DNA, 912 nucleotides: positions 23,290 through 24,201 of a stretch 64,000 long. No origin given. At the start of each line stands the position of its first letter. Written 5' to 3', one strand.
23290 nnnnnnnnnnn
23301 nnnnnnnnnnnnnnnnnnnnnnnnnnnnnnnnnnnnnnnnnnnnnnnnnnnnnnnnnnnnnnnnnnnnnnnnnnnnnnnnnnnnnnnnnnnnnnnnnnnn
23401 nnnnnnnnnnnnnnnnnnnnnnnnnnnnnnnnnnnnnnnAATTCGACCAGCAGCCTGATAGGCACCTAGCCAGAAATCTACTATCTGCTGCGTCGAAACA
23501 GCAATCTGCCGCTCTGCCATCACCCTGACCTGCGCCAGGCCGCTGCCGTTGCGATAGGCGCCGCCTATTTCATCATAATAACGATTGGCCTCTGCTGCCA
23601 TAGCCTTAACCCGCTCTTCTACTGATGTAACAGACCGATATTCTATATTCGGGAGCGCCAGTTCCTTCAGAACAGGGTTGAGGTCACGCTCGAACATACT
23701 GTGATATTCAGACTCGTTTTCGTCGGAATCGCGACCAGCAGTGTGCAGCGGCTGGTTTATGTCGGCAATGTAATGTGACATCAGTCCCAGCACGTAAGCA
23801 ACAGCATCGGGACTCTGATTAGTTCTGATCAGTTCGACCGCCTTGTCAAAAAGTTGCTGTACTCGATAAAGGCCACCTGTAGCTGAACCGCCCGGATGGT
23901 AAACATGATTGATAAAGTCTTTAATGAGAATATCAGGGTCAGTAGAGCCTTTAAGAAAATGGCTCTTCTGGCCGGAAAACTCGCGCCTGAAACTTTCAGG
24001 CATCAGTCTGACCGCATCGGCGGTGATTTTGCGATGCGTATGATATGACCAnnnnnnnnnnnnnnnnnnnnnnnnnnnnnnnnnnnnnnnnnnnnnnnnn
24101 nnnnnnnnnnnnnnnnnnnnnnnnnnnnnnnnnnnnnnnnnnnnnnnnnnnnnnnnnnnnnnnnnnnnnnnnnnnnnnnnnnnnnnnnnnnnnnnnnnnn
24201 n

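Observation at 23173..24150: Secreted S1-P1 / zinc phospholipase C-like domain fused to a ComEA DNA-binding HhH domain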

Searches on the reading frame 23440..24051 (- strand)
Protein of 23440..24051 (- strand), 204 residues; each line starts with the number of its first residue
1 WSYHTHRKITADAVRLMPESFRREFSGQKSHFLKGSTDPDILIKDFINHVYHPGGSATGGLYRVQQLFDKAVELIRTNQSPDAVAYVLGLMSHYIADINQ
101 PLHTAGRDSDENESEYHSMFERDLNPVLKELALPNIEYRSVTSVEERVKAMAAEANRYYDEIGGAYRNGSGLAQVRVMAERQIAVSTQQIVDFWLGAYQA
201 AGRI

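Call 26: find_homologous_proteins(query=A2, max_evalue=0.001)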
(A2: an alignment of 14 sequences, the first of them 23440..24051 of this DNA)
Query A2 (14 sequences) (204 aa, profile of the alignment): 102 proteins with E <= 0.001 among 2435 candidates.
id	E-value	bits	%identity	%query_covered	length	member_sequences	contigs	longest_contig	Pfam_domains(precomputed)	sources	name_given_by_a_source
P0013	2.0e-94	333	70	100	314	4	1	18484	PF00882.25,PF12836.14,PF02265.23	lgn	-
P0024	2.9e-94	333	71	99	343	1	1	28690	PF00882.25,PF12836.14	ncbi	-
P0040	3.5e-94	332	61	99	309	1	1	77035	PF00882.25,PF12836.14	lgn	-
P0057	8.7e-94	331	44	100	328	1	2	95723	PF00882.25,PF12836.14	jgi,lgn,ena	-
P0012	6.9e-93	328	78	100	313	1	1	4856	PF00882.25,PF12836.14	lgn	-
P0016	9.9e-93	328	68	99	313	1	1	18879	PF00882.25,PF12836.14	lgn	-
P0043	1.0e-92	328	57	100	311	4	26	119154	PF00882.25,PF12836.14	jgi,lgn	jgi:hypothetical protein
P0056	2.1e-92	327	47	100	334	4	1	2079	PF00882.25,PF12836.14,PF00633.30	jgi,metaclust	metaclust:\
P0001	2.6e-92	326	100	100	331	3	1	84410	PF00882.25,PF12836.14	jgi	-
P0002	2.8e-92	326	90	100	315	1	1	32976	PF00882.25,PF12836.14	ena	-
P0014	4.8e-92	325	71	99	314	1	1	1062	PF00882.25,PF12836.14,PF02265.23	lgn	-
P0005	5.5e-92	325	83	100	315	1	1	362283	PF00882.25,PF12836.14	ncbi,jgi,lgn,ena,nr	ncbi:MAG: hypothetical protein CVV42_14340 [Candidatus Riflebacteria bacterium HGW-Riflebacteria-2]|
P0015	6.0e-92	325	68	100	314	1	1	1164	PF00882.25,PF12836.14,PF02265.23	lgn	-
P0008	6.2e-92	325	84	100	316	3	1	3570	PF00882.25,PF12836.14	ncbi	-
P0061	7.2e-92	325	43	100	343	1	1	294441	PF00882.25,PF14520.13,PF12836.14,PF00633.30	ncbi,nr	ncbi:MAG: helix-hairpin-helix domain-containing protein [Candidatus Riflebacteria bacterium]|nr:heli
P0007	8.0e-92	325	84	100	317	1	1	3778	PF00882.25,PF12836.14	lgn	-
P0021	1.2e-91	324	67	100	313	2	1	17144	PF00882.25,PF12836.14,PF03934.20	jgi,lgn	jgi:DNA uptake protein ComE-like DNA-binding protein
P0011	1.4e-91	324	81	100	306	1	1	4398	PF00882.25,PF12836.14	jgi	-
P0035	1.4e-91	324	62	100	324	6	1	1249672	PF00882.25,PF12836.14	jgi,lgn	-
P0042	1.5e-91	324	59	99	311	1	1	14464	PF00882.25,PF12836.14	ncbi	ncbi:MAG: zinc dependent phospholipase C family protein [Candidatus Rifleibacteriota bacterium]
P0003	2.9e-91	323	89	100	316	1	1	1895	PF00882.25,PF12836.14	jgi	-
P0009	5.4e-91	322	82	100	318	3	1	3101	PF00882.25,PF12836.14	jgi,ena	-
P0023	8.0e-91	321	67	100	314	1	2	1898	PF00882.25,PF12836.14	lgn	-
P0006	1.0e-90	321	82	100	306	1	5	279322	PF00882.25,PF12836.14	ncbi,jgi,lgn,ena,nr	ncbi:MAG: hypothetical protein CVV41_13730 [Candidatus Riflebacteria bacterium HGW-Riflebacteria-1]|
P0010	1.5e-90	320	82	100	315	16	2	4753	PF00882.25,PF12836.14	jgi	-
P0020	9.2e-90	318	70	99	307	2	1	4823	PF00882.25,PF12836.14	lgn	-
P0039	9.6e-90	318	60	100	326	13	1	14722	PF00882.25,PF12836.14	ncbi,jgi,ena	-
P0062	1.0e-89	318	45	99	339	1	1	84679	PF00882.25,PF14520.13,PF12836.14,PF00633.30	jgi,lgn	jgi:competence ComEA-like helix-hairpin-helix protein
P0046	1.0e-89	318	56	99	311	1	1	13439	PF00882.25,PF12836.14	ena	-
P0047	2.6e-89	316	54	99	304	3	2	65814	PF00882.25,PF12836.14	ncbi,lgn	-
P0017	3.7e-89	316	69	99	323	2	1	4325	PF00882.25,PF12836.14,PF02265.23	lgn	-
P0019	4.0e-89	316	69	99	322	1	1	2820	PF00882.25,PF12836.14,PF02265.23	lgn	-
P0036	4.2e-89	316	62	100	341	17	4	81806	PF00882.25,PF12836.14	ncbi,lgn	-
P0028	6.3e-89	315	64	100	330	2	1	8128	PF00882.25,PF12836.14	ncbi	-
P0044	8.2e-89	315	61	99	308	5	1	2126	PF00882.25,PF12836.14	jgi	jgi:DNA uptake protein ComE-like DNA-binding protein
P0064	1.1e-88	314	44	99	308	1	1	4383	PF00882.25,PF12836.14,PF00633.30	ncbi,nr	ncbi:zinc dependent phospholipase C family protein, partial [bacterium]|nr:zinc dependent phospholip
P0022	1.5e-88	314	70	99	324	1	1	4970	PF00882.25,PF12836.14,PF02265.23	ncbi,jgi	-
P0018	3.6e-88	313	67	100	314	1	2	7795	PF00882.25,PF12836.14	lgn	-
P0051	5.0e-88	312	53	99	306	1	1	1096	PF00882.25,PF12836.14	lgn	-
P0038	5.3e-88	312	61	99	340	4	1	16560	PF00882.25,PF12836.14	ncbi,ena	-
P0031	6.8e-88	312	63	100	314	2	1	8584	PF00882.25,PF12836.14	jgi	jgi:DNA uptake protein ComE-like DNA-binding protein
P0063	8.8e-88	311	43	99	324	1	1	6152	PF00882.25,PF14520.13,PF12836.14,PF00633.30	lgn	-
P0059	9.3e-88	311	47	100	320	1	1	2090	PF00882.25,PF12836.14,PF00633.30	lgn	-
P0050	9.6e-88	311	53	99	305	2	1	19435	PF00882.25,PF12836.14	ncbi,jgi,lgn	-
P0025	1.6e-87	311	65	100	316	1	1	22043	PF00882.25,PF12836.14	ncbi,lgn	-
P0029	2.5e-87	310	64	100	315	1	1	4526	PF00882.25,PF12836.14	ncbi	-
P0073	4.5e-87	309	45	99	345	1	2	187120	PF00882.25,PF14520.13,PF12836.14,PF00633.30,PF02265.23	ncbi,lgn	-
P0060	4.8e-87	309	45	100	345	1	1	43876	PF00882.25,PF12836.14,PF00633.30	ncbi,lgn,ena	-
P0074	1.2e-86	308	46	99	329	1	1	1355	PF00882.25,PF12836.14,PF00633.30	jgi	jgi:competence ComEA-like helix-hairpin-helix protein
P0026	2.4e-86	307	64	100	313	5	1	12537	PF00882.25,PF12836.14,PF02265.23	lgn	-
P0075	2.4e-86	307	43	100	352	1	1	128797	PF00882.25,PF14520.13,PF12836.14,PF00633.30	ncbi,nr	ncbi:MAG: helix-hairpin-helix domain-containing protein [Candidatus Riflebacteria bacterium]|nr:heli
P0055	3.9e-86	306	53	99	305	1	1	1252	PF00882.25,PF12836.14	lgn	-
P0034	8.0e-86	305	59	100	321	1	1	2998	PF00882.25,PF12836.14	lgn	-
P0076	9.5e-86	305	46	100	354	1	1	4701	PF00882.25,PF12836.14,PF00633.30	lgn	-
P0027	1.1e-85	305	67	100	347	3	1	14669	PF00882.25,PF12836.14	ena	-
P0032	2.4e-85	303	63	100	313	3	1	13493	PF00882.25,PF12836.14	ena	-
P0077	3.9e-85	303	45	100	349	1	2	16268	PF00882.25,PF12836.14,PF00633.30,PF02265.23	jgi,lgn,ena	-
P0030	4.5e-85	303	64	100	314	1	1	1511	PF00882.25,PF12836.14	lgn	-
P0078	4.8e-85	302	46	100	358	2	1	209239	PF00882.25,PF12836.14,PF00633.30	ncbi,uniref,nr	ncbi:MAG: hypothetical protein OZSIB_3592 [Candidatus Ozemobacter sibiricus]|uniref:Helix-hairpin-he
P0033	6.0e-85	302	61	100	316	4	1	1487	PF00882.25,PF12836.14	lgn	-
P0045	6.2e-85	302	56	99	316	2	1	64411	PF00882.25,PF12836.14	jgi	-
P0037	1.2e-83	298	60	100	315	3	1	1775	PF00882.25,PF12836.14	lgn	-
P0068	1.4e-83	298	44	100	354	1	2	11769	PF00882.25,PF12836.14,PF00633.30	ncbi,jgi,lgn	ncbi:MAG TPA: zinc dependent phospholipase C family protein [Candidatus Ozemobacteraceae bacterium]|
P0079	2.8e-83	297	41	99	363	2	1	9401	PF00882.25,PF14520.13,PF12836.14,PF00633.30,PF02265.23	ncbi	-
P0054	3.4e-83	296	51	99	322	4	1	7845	PF00882.25,PF12836.14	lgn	-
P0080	7.8e-83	295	43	99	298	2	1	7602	PF00882.25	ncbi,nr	ncbi:zinc dependent phospholipase C family protein, partial [Candidatus Ozemobacteraceae bacterium]|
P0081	1.2e-82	295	45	100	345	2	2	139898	PF00882.25,PF12836.14,PF00633.30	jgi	-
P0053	1.2e-82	295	51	99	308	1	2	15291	PF00882.25,PF12836.14,PF02265.23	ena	-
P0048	1.6e-82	294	57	99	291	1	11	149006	PF00882.25,PF12836.14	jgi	jgi:DNA uptake protein ComE-like DNA-binding protein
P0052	5.1e-82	293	54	100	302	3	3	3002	PF00882.25,PF12836.14,PF02265.23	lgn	-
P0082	8.1e-82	292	40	99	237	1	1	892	PF00882.25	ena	-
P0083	1.5e-81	291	42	100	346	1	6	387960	PF00882.25,PF14520.13,PF12836.14,PF00633.30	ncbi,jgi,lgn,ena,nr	ncbi:MAG TPA: helix-hairpin-helix domain-containing protein [Candidatus Ozemobacteraceae bacterium]|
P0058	2.3e-81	290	54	100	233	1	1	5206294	PF00882.25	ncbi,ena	-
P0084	6.0e-81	289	41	96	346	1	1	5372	PF00882.25,PF12836.14,PF00633.30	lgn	-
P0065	6.5e-81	289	44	96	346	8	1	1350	PF00882.25,PF12836.14,PF03934.20,PF00633.30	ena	-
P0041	6.9e-81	289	57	100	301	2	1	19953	PF00882.25,PF12836.14,PF02265.23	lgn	-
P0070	9.6e-81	288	42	99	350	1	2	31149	PF00882.25,PF12836.14,PF03934.20,PF00633.30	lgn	-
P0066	1.0e-80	288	46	100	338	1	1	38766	PF00882.25,PF12836.14,PF03934.20,PF00633.30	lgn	-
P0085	1.5e-74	268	39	99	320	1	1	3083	PF00882.25,PF14520.13,PF12836.14,PF00633.30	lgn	-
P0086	4.9e-74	267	52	92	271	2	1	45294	PF00882.25,PF12836.14,PF02265.23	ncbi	ncbi:MAG: hypothetical protein Kow0029_28060 [Candidatus Rifleibacteriota bacterium]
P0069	1.6e-73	265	40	99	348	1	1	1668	PF00882.25,PF14520.13,PF12836.14,PF00633.30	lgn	-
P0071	2.4e-72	261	40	91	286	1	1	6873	PF00882.25,PF14520.13,PF12836.14,PF00633.30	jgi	-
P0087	3.2e-71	257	41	99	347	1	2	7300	PF00882.25,PF12836.14,PF00633.30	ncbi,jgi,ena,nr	ncbi:MAG TPA: helix-hairpin-helix domain-containing protein [Candidatus Ozemobacteraceae bacterium]|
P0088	5.2e-71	257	53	90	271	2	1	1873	PF00882.25,PF12836.14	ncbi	ncbi:MAG: zinc dependent phospholipase C family protein, partial [Candidatus Rifleibacteriota bacter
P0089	3.3e-69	251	39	95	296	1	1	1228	PF00882.25,PF14520.13,PF12836.14,PF00633.30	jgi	-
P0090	1.9e-68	248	37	94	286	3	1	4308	PF00882.25,PF14520.13,PF12836.14,PF00633.30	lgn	-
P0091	5.3e-68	247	39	99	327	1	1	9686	PF00882.25,PF12836.14,PF00633.30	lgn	-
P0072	2.3e-55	206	41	84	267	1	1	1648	PF00882.25,PF14520.13,PF12836.14,PF03934.20,PF00633.30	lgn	-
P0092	1.2e-50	190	69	54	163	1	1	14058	PF00882.25,PF02265.23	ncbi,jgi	jgi:hypothetical protein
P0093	2.5e-41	160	32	99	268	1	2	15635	PF00882.25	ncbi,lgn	-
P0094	3.1e-41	159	33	100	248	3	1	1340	PF00882.25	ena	-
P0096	7.4e-36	142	57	45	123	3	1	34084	PF00882.25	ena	-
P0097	5.9e-32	129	34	96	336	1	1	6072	PF00882.25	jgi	jgi:hypothetical protein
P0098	4.4e-31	126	35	94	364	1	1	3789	PF00882.25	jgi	jgi:hypothetical protein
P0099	1.1e-30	125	34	95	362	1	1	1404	PF00882.25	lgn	-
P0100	3.2e-30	123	31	95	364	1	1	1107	PF00882.25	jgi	jgi:hypothetical protein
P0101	6.1e-30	123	33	95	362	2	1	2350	PF00882.25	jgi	jgi:hypothetical protein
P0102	1.0e-28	119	31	95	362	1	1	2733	PF00882.25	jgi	jgi:hypothetical protein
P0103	6.4e-27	113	31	99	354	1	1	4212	PF00882.25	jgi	-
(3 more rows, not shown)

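Call 45: find_encoding_contigs(protein=P0093, flank=6000, max_places=1)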
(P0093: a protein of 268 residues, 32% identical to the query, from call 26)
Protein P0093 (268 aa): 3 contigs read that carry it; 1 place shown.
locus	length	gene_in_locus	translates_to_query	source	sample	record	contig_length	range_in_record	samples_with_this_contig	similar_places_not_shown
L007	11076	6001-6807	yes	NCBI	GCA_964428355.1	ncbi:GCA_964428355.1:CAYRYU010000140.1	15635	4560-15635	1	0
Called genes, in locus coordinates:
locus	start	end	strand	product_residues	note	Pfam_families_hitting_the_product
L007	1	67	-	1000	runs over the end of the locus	PF00672:HAMP, PF00211:Guanylate_cyc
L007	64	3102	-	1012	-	PF00672:HAMP (weak), PF00211:Guanylate_cyc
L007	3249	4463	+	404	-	PF01555:N6_N4_Mtase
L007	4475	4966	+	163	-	PF05103:DivIVA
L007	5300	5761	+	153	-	-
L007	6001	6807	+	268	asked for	PF00882:Zn_dep_PLPC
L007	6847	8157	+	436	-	PF00675:Peptidase_M16, PF05193:Peptidase_M16_C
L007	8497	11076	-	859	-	?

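Call 54: search_solved_structures(query=A2, max_evalue=10, show_alignments=5)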
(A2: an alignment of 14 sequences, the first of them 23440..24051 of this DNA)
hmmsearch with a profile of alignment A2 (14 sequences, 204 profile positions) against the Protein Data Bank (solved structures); distinct sequences matched with E-value up to 10: 15.
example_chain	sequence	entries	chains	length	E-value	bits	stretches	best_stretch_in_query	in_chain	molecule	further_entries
8cqm_A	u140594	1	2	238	5.8e-11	45.8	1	1-167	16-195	Phospholipase C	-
2fgn_A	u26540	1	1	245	3.6e-08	36.7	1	45-162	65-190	Phospholipase C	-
2ffz_A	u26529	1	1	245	4.2e-08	36.4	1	45-162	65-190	Phospholipase C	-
1ah7_A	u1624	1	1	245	4.2e-08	36.4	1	45-162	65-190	PHOSPHOLIPASE C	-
2huc_A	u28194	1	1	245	4.3e-08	36.4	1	45-162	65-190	Phospholipase C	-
1p5x_A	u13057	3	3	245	4.3e-08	36.4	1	45-162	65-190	Phospholipase C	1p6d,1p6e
1olp_A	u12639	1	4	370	0.01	18.9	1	53-137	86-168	ALPHA-TOXIN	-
1ak0_A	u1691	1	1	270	0.013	18.5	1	76-137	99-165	P1 NUCLEASE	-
1ca1_A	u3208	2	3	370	0.014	18.4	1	18-143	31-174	ALPHA-TOXIN | PHOSPHOLIPASE C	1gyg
1cun_A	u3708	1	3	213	0.065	16.2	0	18-74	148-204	PROTEIN (ALPHA SPECTRIN)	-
3sng_A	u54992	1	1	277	0.12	15.3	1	17-105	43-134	nuclease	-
4dj4_A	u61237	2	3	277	0.12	15.3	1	17-105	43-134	Nuclease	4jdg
9lni_A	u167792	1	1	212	0.25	14.3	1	57-146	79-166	ZZ1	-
1u4q_A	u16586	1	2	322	0.25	14.3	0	18-74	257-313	Spectrin alpha chain, brain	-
5cjs_D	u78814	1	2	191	0.3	14.1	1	137-180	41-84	Designed influenza hemagglutinin stem #4454, HA2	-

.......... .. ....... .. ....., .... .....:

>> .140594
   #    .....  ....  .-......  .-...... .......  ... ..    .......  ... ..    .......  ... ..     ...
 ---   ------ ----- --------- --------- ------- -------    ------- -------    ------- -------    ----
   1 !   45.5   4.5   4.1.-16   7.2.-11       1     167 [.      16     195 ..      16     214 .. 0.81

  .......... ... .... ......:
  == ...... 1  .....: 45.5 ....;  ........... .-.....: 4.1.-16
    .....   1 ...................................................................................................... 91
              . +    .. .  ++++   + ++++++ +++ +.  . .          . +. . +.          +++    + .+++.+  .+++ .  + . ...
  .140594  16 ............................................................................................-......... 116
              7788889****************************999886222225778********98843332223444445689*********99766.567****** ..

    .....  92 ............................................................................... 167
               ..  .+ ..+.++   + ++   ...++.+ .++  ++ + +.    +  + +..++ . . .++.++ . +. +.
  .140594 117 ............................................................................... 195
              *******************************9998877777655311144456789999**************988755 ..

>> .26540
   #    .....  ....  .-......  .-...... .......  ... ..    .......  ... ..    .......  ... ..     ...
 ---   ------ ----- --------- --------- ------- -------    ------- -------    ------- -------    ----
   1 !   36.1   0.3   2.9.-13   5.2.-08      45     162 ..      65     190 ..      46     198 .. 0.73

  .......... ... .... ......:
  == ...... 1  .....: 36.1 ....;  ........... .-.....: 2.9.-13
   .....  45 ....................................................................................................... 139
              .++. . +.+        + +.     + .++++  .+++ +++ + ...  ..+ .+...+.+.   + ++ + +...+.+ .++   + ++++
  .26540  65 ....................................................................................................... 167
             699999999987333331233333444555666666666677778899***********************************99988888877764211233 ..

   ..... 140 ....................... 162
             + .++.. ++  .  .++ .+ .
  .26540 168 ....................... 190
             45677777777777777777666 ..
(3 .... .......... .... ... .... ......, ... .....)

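Call 55: find_related_loci(query=A2, collection=genome_contigs, flank=4000)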
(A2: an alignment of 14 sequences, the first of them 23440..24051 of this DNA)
Query A2 (204 aa) in genome_contigs; peptide patterns used: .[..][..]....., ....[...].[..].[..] (x = any residue, [..] = any of these).
100 stretches matched a pattern; 41 encode a relative of the query (tblastn E <= 1e-3); 41 distinct loci.
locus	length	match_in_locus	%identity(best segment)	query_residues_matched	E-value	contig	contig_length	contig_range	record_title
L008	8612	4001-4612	83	1-204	5e-119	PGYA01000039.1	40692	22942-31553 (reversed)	MAG: Candidatus Riflebacteria bacterium HGW-Riflebacteria-2 bjp_ig2102_scaffold_691, whole genome shotgun sequence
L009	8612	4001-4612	83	1-204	4e-119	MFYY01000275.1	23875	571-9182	MAG: Candidatus Riflebacteria bacterium GWC2_50_8 gwc2_scaffold_9666, whole genome shotgun sequence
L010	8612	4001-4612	82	1-204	4e-117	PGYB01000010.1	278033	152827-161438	MAG: Candidatus Riflebacteria bacterium HGW-Riflebacteria-1 bjp_ig2103_scaffold_66, whole genome shotgun sequence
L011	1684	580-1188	83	1-203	5e-125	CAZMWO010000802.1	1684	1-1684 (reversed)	MAG TPA_asm: uncultured bacterium isolate SRP192927_co6_749 genome assembly, contig: NODE_225749_length_1684_cov_2.75874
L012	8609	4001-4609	81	1-203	7e-116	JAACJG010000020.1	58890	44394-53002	MAG: Candidatus Rifleibacterium amylolyticum isolate CH46 Scaffold23, whole genome shotgun sequence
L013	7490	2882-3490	63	1-203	8e-90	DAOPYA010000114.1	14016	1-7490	MAG TPA_asm: Candidatus Rifleibacterium sp. isolate AMR_MDS_1326 NODE_4741_length_14016_cov_6.972495, whole genome shotg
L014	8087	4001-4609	63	1-203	7e-88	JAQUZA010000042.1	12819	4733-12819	MAG: Candidatus Riflebacteria bacterium isolate STD2_25 NODE_18816_length_12819_cov_2.598881_Sandtown_D2, whole genome s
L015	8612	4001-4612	62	1-203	3e-87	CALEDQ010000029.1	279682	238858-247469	MAG TPA_asm: uncultured bacterium isolate SRR3330203_bin.17_CONCOCT_v1.1_MAG genome assembly, contig: ERZ724088.23, whol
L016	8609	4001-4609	61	1-203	1e-86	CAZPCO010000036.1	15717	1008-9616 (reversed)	MAG TPA_asm: uncultured bacterium isolate binchicken_co117_419 genome assembly, contig: NODE_6887_length_15717_cov_5.325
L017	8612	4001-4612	61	1-203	2e-85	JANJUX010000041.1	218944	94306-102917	MAG: Candidatus Riflebacteria bacterium isolate RXS2_metabat.bin.35 RXS2_k141_195773, whole genome shotgun sequence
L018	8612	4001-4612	61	1-203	5e-85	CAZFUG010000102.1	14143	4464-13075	MAG TPA_asm: uncultured bacterium isolate binchicken_co115_14 genome assembly, contig: NODE_6618_length_14143_cov_4.8049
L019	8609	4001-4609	60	1-203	1e-84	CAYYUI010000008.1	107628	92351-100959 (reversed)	MAG TPA_asm: uncultured bacterium isolate SRP192927_co1_848 genome assembly, contig: NODE_141_length_107628_cov_11.96694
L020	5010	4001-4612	60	1-203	1e-83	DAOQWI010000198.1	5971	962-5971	MAG TPA_asm: Candidatus Ozemobacteraceae bacterium isolate AMR_MDS_1066 NODE_13570_length_5971_cov_7.615112, whole genom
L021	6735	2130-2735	59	1-202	4e-83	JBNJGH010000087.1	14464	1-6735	MAG: Candidatus Rifleibacteriota bacterium isolate Y22_45dBSe2.bin.2 NODE_3164_length_14464_cov_12.727254, whole genome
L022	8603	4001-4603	56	1-201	2e-75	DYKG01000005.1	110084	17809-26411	MAG TPA_asm: Candidatus Methylomirabilis sp. isolate SulCav_AS07-7_4_47_145 SulCav_AS07_7_105_length_110084_cov_91_15525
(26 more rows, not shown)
